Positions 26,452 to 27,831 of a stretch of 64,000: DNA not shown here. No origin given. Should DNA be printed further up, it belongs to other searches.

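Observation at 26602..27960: Module B: 60-aa His/Trp/Tyr-rich peptide + attenuator hairpin + rSAM-SPASM (possible cyclophane/streptide-like chemistry)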

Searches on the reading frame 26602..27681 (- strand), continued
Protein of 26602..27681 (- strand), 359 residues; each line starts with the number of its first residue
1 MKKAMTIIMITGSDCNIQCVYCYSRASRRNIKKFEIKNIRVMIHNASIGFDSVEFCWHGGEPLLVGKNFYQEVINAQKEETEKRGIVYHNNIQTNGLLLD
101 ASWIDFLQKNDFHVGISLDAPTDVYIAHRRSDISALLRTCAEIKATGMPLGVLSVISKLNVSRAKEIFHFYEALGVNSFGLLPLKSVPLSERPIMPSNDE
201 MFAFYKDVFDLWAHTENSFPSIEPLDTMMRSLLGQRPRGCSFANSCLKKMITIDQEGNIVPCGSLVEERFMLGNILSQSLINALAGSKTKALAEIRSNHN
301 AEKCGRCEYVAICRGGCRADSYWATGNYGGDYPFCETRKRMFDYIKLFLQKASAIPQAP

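Call 20: search_solved_structures(query=A1, max_evalue=0.00001, show_alignments=1)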
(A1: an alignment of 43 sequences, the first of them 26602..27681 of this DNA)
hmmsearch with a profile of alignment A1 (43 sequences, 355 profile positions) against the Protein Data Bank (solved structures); distinct sequences matched with E-value up to 0.00001: 11.
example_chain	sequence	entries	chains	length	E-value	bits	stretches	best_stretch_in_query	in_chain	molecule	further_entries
4k37_A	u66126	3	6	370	9.2e-57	195.9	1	9-351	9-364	Anaerobic sulfatase-maturating enzyme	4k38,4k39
4k36_A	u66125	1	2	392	1.1e-56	195.6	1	9-351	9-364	Anaerobic sulfatase-maturating enzyme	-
9gm3_A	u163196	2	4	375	7e-28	100.9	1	8-351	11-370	ChlB radical SAM domain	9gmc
5wgg_A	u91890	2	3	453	9.1e-24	87.4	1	9-340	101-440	Radical SAM domain protein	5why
4m7s_A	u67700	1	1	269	8.2e-13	51.3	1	231-312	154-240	BtrN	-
4m7t_A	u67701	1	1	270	8.5e-13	51.3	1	231-312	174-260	BtrN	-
8vpo_A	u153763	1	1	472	9.5e-12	47.8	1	7-317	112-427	Radical SAM core domain-containing protein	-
5v1q_A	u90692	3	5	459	3.4e-11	46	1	7-318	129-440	Radical SAM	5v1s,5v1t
6efn_A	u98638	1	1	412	1.3e-08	37.5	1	6-176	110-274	Sporulation killing factor maturation protein SkfB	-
9dfn_A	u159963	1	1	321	1.5e-06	30.7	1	6-174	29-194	Radical SAM core domain-containing protein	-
9dfu_A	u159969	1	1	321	1.8e-06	30.5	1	7-163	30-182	Radical SAM core domain-containing protein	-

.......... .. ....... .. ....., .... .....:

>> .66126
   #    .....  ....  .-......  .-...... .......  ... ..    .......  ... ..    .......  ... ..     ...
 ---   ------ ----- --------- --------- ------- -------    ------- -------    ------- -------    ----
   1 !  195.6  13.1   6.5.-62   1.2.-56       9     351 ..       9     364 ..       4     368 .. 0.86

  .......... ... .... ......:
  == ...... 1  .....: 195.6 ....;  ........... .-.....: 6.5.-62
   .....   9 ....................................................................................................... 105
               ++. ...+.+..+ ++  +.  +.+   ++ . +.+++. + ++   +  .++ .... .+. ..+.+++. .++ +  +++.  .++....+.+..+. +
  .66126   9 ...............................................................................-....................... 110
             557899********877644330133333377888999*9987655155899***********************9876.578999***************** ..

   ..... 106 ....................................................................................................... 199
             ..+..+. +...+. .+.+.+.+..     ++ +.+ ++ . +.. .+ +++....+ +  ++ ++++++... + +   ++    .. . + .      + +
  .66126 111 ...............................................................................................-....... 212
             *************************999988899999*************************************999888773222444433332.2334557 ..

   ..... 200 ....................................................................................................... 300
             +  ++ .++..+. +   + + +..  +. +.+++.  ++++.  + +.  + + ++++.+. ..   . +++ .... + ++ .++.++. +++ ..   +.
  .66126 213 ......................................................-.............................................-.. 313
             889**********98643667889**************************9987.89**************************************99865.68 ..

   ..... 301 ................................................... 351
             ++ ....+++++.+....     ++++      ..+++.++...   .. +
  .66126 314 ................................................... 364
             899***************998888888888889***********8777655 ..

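Call 67: search_protein_families(library=ncbifam, proteins=[P0004, P0007, P0010, P0014, P0019, P0026, P0036, P0038, P0046, P0047], max_evalue=1e-35)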
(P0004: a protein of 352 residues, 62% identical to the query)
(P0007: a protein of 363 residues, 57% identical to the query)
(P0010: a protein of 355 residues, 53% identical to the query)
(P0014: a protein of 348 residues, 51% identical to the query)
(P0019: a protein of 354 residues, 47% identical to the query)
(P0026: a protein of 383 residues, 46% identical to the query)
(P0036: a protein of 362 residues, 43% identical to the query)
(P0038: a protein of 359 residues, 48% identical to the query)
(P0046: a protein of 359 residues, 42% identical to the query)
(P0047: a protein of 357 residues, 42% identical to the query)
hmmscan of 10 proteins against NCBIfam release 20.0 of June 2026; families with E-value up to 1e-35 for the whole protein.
P0004 (352 aa): 6 families
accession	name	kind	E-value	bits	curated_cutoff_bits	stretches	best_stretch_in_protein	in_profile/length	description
NF041298.1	rSAM_mat_DynA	equivalog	1.5e-64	218.2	450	1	4-342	8-354/356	dynobactin maturation radical SAM/SPASM protein DynA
TIGR03942.1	sulfatase_rSAM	equivalog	7.5e-63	212.8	349.45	1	4-346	8-362/363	anaerobic sulfatase maturase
TIGR04261.1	rSAM_GlyRichRpt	subfamily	1.9e-44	152.2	310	1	3-322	3-340/363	cyclophane-forming radical SAM/SPASM peptide maturase GrrM/OscB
NF010321.0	PRK13758.1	equivalog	2.9e-44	151.7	441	1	4-346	12-367/370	anaerobic sulfatase-maturase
TIGR04083.1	rSAM_pep_methan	hypoth_equivalog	3.7e-39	134.7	300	1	3-341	6-343/376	TIGR04083 family peptide-modifying radical SAM enzyme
NF041718.1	rSAM_phane_AMC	equivalog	8.6e-38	130.3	425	1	3-322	12-340/362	cyclophane-forming radical SAM peptide maturase AmcB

P0007 (363 aa): 7 families
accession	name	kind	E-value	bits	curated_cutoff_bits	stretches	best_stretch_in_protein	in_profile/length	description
TIGR03942.1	sulfatase_rSAM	equivalog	1.1e-63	215.6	349.45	1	9-353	5-361/363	anaerobic sulfatase maturase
NF041298.1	rSAM_mat_DynA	equivalog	1.7e-62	211.5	450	1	11-351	7-355/356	dynobactin maturation radical SAM/SPASM protein DynA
NF010308.0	PRK13745.1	equivalog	1.5e-42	146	484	0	7-181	16-200/412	anaerobic sulfatase-maturation protein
NF010321.0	PRK13758.1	equivalog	1.4e-40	139.6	441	1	1-352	1-365/370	anaerobic sulfatase-maturase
TIGR04261.1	rSAM_GlyRichRpt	subfamily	4.4e-40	137.8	310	1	11-329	3-339/363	cyclophane-forming radical SAM/SPASM peptide maturase GrrM/OscB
NF041300.1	rSAM_mat_DarW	exception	7e-38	130.5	650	1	4-358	40-407/415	radical SAM/SPASM peptide maturase DarW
NF041718.1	rSAM_phane_AMC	equivalog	1.9e-36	125.8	425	1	6-335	7-346/362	cyclophane-forming radical SAM peptide maturase AmcB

P0010 (355 aa): 4 families
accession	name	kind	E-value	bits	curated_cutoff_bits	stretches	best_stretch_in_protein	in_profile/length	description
NF041298.1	rSAM_mat_DynA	equivalog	1.4e-56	192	450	1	6-348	2-352/356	dynobactin maturation radical SAM/SPASM protein DynA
TIGR03942.1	sulfatase_rSAM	equivalog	3.2e-54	184.4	349.45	1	11-348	7-356/363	anaerobic sulfatase maturase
TIGR04083.1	rSAM_pep_methan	hypoth_equivalog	2.3e-44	151.8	300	1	7-347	2-341/376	TIGR04083 family peptide-modifying radical SAM enzyme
NF010321.0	PRK13758.1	equivalog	1.2e-38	133.3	441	1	4-347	4-360/370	anaerobic sulfatase-maturase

P0014 (348 aa): 6 families
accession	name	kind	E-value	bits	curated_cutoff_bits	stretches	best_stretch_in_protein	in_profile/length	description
TIGR03942.1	sulfatase_rSAM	equivalog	9.1e-60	202.6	349.45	1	3-344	8-361/363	anaerobic sulfatase maturase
NF041298.1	rSAM_mat_DynA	equivalog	9.9e-53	179.4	450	1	3-342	8-355/356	dynobactin maturation radical SAM/SPASM protein DynA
NF010321.0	PRK13758.1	equivalog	1.2e-41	143.1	441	1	3-341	12-363/370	anaerobic sulfatase-maturase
NF010308.0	PRK13745.1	equivalog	2e-40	139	484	1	4-345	22-390/412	anaerobic sulfatase-maturation protein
TIGR04083.1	rSAM_pep_methan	hypoth_equivalog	1.4e-39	136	300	1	3-342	7-345/376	TIGR04083 family peptide-modifying radical SAM enzyme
TIGR04261.1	rSAM_GlyRichRpt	subfamily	3.2e-36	125.1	310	0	2-168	3-179/363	cyclophane-forming radical SAM/SPASM peptide maturase GrrM/OscB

P0019 (354 aa): 6 families
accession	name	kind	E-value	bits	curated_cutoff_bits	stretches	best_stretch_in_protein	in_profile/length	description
NF041298.1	rSAM_mat_DynA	equivalog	1.3e-59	202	450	1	7-350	3-355/356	dynobactin maturation radical SAM/SPASM protein DynA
TIGR03942.1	sulfatase_rSAM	equivalog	2.6e-58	197.8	349.45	1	9-350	5-359/363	anaerobic sulfatase maturase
NF041300.1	rSAM_mat_DarW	exception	7.8e-42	143.5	650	1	3-328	39-378/415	radical SAM/SPASM peptide maturase DarW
TIGR04261.1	rSAM_GlyRichRpt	subfamily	2.5e-41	141.9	310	1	11-329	3-340/363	cyclophane-forming radical SAM/SPASM peptide maturase GrrM/OscB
TIGR04083.1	rSAM_pep_methan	hypoth_equivalog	5.8e-41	140.6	300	1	7-349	2-344/376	TIGR04083 family peptide-modifying radical SAM enzyme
NF010321.0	PRK13758.1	equivalog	8.3e-39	133.8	441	1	5-343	5-357/370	anaerobic sulfatase-maturase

P0026 (383 aa): 7 families
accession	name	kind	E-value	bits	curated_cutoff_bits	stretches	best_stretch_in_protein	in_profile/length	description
TIGR03942.1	sulfatase_rSAM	equivalog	2.9e-60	204.3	349.45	1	11-357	7-360/363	anaerobic sulfatase maturase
NF041298.1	rSAM_mat_DynA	equivalog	2.3e-58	197.9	450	1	11-355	7-354/356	dynobactin maturation radical SAM/SPASM protein DynA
TIGR04083.1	rSAM_pep_methan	hypoth_equivalog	1.2e-46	159.3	300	1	9-369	4-358/376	TIGR04083 family peptide-modifying radical SAM enzyme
NF041300.1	rSAM_mat_DarW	exception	5.7e-43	147.3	650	1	5-356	41-400/415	radical SAM/SPASM peptide maturase DarW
NF010321.0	PRK13758.1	equivalog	8.8e-41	140.3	441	1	7-352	7-360/370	anaerobic sulfatase-maturase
TIGR04261.1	rSAM_GlyRichRpt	subfamily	3.3e-39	135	310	1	11-346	3-352/363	cyclophane-forming radical SAM/SPASM peptide maturase GrrM/OscB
NF010308.0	PRK13745.1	equivalog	2.8e-37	128.6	484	0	11-351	20-382/412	anaerobic sulfatase-maturation protein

P0036 (362 aa): 6 families
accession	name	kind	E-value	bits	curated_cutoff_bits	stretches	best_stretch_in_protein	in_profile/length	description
TIGR03942.1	sulfatase_rSAM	equivalog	1.7e-66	224.7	349.45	1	11-358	7-360/363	anaerobic sulfatase maturase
NF041298.1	rSAM_mat_DynA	equivalog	7.8e-61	206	450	1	8-357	4-355/356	dynobactin maturation radical SAM/SPASM protein DynA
NF010321.0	PRK13758.1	equivalog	4.8e-47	160.9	441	1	8-356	8-363/370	anaerobic sulfatase-maturase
NF010308.0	PRK13745.1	equivalog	2.1e-41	142.2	484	1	15-350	24-380/412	anaerobic sulfatase-maturation protein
TIGR04261.1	rSAM_GlyRichRpt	subfamily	5.5e-37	127.6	310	0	12-180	4-177/363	cyclophane-forming radical SAM/SPASM peptide maturase GrrM/OscB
NF041300.1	rSAM_mat_DarW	exception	3e-36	125.2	650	1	3-324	39-368/415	radical SAM/SPASM peptide maturase DarW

P0038 (359 aa): 6 families
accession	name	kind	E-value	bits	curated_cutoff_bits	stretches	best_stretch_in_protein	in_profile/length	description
TIGR03942.1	sulfatase_rSAM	equivalog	6.4e-55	186.7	349.45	1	26-333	52-360/363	anaerobic sulfatase maturase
NF041298.1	rSAM_mat_DynA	equivalog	3.4e-52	177.6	450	1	23-332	47-355/356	dynobactin maturation radical SAM/SPASM protein DynA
TIGR04083.1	rSAM_pep_methan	hypoth_equivalog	1.9e-44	152.1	300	1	6-341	23-354/376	TIGR04083 family peptide-modifying radical SAM enzyme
NF010321.0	PRK13758.1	equivalog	2.6e-37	128.9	441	1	29-326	59-358/370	anaerobic sulfatase-maturase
NF041300.1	rSAM_mat_DarW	exception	5.4e-37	127.6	650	1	25-332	86-400/415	radical SAM/SPASM peptide maturase DarW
NF010308.0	PRK13745.1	equivalog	4.9e-36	124.5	484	0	26-166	66-204/412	anaerobic sulfatase-maturation protein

P0046 (359 aa): 8 families
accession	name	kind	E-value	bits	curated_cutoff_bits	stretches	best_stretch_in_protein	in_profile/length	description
TIGR03942.1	sulfatase_rSAM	equivalog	1.6e-59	201.8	349.45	1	10-357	6-362/363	anaerobic sulfatase maturase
NF041298.1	rSAM_mat_DynA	equivalog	6.6e-55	186.5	450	1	5-353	1-354/356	dynobactin maturation radical SAM/SPASM protein DynA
NF041300.1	rSAM_mat_DarW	exception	6.5e-45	153.7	650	1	5-323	41-369/415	radical SAM/SPASM peptide maturase DarW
TIGR04083.1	rSAM_pep_methan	hypoth_equivalog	9.7e-42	143.2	300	1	13-352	8-343/376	TIGR04083 family peptide-modifying radical SAM enzyme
NF010308.0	PRK13745.1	equivalog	6.5e-41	140.6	484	0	12-189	21-205/412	anaerobic sulfatase-maturation protein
NF041718.1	rSAM_phane_AMC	equivalog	2e-39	135.6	425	1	4-340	5-348/362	cyclophane-forming radical SAM peptide maturase AmcB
TIGR04261.1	rSAM_GlyRichRpt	subfamily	2.9e-39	135.1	310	0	9-176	1-175/363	cyclophane-forming radical SAM/SPASM peptide maturase GrrM/OscB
NF010321.0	PRK13758.1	equivalog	7.7e-37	127.3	441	1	8-355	8-365/370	anaerobic sulfatase-maturase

P0047 (357 aa): 7 families
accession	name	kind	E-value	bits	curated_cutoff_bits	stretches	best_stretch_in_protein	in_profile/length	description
TIGR03942.1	sulfatase_rSAM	equivalog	3.4e-66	223.8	349.45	1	10-353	6-359/363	anaerobic sulfatase maturase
NF041298.1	rSAM_mat_DynA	equivalog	1.1e-65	222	450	1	7-352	3-354/356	dynobactin maturation radical SAM/SPASM protein DynA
NF010321.0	PRK13758.1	equivalog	4e-42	144.7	441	1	6-347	6-358/370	anaerobic sulfatase-maturase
TIGR04261.1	rSAM_GlyRichRpt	subfamily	4.9e-40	137.7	310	1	9-331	1-339/363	cyclophane-forming radical SAM/SPASM peptide maturase GrrM/OscB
TIGR04083.1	rSAM_pep_methan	hypoth_equivalog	3.9e-39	134.6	300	1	8-349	3-341/376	TIGR04083 family peptide-modifying radical SAM enzyme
NF010308.0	PRK13745.1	equivalog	9.1e-38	130.2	484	0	11-346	20-380/412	anaerobic sulfatase-maturation protein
NF041300.1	rSAM_mat_DarW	exception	3.1e-36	125.1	650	1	5-322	41-369/415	radical SAM/SPASM peptide maturase DarW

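Call 68: search_protein_representatives(alignment_id=A1)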
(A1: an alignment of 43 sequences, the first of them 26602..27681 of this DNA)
Query: 43 sequences, 355 profile positions. Proteins with E-value up to 0.001 (for the whole library): 57710; up to 1e-10: 22701; up to 1e-30: 2704. The best 150 are listed.
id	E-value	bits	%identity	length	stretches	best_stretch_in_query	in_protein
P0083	9.1e-149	511.7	-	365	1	1-353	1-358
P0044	1.4e-102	359.8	-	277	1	1-242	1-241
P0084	2.3e-97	342.7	-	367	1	2-351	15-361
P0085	1.8e-88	313.4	-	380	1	1-352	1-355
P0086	1.4e-84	300.6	-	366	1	31-352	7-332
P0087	4.0e-83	295.8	-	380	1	1-352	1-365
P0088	8.0e-79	281.7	-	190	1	5-191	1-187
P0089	1.6e-78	280.7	-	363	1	6-348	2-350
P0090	8.2e-78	278.3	-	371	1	3-351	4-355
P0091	9.4e-78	278.2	-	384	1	3-352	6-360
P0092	2.2e-77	277.0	-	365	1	1-353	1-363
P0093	2.0e-76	273.7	-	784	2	4-351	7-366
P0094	5.7e-76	272.3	-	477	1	6-351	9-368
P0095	8.0e-76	271.8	-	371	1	6-353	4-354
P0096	9.0e-76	271.6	-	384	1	6-351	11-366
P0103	7.8e-74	265.3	-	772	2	6-352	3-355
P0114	3.6e-71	256.5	-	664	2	4-351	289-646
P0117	1.1e-70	254.9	-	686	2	4-349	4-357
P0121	6.1e-70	252.4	-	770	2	5-350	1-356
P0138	9.6e-68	245.2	-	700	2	7-349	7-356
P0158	1.2e-65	238.3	-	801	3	6-348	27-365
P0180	2.3e-64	234.1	-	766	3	10-348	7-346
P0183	2.6e-64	233.9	-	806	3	10-351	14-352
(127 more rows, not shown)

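Call 70: search_protein_families(library=ncbifam, alignment_id=A4, max_evalue=1e-90)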
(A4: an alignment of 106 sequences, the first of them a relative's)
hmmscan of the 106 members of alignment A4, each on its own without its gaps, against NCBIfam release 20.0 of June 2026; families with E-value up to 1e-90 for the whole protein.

A. member 1, P0083 (365 aa): 0 families

B. families by the number of members that match (of 106 scanned): 3 families
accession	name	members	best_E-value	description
NF041298.1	rSAM_mat_DynA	14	9e-102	dynobactin maturation radical SAM/SPASM protein DynA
TIGR03942.1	sulfatase_rSAM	13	1.6e-100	anaerobic sulfatase maturase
TIGR04083.1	rSAM_pep_methan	3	6.4e-127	TIGR04083 family peptide-modifying radical SAM enzyme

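Call 71: find_encoding_contigs(protein=P0084, flank=4000, max_places=2)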
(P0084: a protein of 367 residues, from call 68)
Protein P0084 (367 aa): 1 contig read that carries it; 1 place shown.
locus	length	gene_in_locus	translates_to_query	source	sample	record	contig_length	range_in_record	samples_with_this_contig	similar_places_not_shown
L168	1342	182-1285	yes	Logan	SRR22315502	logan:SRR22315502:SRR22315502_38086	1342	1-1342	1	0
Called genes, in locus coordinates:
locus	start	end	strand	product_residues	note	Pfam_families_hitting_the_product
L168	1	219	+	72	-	?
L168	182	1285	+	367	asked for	PF04055:Radical_SAM, PF13186:SPASM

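Call 72: find_encoding_contigs(protein=P0085, flank=4000, max_places=2)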
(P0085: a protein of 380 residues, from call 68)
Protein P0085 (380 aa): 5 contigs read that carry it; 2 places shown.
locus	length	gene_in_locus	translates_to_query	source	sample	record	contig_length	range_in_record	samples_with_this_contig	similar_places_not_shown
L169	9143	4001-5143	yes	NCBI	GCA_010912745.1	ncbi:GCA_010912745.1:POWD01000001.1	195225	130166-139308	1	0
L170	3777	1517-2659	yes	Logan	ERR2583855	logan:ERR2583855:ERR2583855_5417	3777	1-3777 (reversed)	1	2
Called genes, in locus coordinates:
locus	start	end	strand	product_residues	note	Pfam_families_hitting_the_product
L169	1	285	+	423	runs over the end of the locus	PF04413:Glycos_transf_N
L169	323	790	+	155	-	PF14126:DUF4293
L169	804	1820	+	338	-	PF04166:PdxA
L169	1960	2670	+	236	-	PF02463:SMC_N (faint), PF00005:ABC_tran, PF13304:AAA_21 (faint)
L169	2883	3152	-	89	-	-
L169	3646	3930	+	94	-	-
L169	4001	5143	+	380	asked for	PF04055:Radical_SAM, PF13186:SPASM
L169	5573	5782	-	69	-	PF10049:DUF2283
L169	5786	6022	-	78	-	-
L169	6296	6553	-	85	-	-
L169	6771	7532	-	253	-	-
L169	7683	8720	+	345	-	PF05598:DUF772, PF01609:DDE_Tnp_1, PF13359:DDE_Tnp_4 (weak), PF13612:DDE_Tnp_1_3 (weak)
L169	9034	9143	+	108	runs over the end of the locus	PF18186:SLATT_4 (weak)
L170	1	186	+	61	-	?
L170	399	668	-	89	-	-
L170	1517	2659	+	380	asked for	PF04055:Radical_SAM, PF13186:SPASM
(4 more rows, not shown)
